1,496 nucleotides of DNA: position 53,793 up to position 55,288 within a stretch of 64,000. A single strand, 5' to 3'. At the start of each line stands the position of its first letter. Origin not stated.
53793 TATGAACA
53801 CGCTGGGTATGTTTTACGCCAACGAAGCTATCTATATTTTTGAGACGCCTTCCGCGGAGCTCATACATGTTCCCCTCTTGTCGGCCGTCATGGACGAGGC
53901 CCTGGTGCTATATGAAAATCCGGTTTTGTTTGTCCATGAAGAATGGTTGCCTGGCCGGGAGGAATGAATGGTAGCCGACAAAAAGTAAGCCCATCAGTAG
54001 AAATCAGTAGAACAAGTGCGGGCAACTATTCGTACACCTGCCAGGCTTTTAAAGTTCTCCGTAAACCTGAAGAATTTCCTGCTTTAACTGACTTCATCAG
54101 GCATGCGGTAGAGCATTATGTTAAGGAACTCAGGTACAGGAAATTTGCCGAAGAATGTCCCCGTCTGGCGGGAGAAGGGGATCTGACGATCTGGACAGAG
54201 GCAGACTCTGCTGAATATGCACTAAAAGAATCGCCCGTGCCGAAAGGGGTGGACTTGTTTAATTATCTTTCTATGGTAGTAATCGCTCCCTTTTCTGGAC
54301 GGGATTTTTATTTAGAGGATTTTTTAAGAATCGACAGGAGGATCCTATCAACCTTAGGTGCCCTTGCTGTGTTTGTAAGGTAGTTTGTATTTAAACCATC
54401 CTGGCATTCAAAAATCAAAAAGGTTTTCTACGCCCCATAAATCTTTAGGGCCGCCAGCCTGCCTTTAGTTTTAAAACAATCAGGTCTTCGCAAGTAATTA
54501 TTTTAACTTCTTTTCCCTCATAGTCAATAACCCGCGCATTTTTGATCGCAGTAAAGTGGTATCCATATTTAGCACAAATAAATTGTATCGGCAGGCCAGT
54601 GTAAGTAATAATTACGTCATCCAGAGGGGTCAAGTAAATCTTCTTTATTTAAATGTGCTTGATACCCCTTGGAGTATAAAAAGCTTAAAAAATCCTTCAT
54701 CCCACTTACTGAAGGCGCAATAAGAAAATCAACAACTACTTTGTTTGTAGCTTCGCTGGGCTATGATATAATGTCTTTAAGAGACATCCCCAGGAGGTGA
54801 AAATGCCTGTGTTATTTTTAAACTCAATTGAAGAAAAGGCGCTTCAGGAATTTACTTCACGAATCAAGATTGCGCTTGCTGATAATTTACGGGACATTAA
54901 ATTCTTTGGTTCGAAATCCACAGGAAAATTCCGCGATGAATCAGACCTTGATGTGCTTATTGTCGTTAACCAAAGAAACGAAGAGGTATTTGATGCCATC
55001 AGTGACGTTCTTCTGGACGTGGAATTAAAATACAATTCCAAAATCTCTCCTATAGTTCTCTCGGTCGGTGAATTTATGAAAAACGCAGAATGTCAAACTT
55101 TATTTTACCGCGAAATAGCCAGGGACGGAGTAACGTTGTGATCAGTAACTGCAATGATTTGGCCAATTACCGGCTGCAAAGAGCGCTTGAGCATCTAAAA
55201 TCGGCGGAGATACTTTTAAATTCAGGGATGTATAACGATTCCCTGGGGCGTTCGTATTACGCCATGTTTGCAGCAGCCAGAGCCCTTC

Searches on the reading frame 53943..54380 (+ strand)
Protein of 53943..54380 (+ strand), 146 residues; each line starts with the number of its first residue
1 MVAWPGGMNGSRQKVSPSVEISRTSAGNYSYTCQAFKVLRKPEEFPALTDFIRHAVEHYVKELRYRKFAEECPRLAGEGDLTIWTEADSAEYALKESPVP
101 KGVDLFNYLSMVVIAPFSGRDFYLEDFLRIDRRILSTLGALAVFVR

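Call 3: search_protein_families(library=pfam, proteins=[window:53943-54380:+], max_evalue=1)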
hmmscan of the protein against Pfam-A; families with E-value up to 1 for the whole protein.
window:53943-54380:+ (146 aa): 1 family
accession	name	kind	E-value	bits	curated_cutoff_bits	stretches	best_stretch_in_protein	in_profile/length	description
PF11436.14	DUF3199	-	0.009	16.3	25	1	26-57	84-115/125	Protein of unknown function (DUF3199)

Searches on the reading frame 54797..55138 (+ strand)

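Call 3: search_protein_families(library=pfam, proteins=[window:54797-55138:+], max_evalue=1)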
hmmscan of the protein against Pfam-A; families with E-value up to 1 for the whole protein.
window:54797-55138:+ (114 aa): 3 families
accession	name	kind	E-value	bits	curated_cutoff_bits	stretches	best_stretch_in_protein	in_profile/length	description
PF01909.29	NTP_transf_2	-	9.4e-06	26.4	21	1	33-81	16-62/93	Nucleotidyltransferase domain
PF18765.7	Polbeta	-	2.7e-05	24.7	26.9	1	31-83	13-66/93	Polymerase beta, Nucleotidyltransferase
PF22600.2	MTPAP-like_central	-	0.0013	19.3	27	1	32-78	41-71/139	Poly(A) RNA polymerase, mitochondrial-like, central palm domain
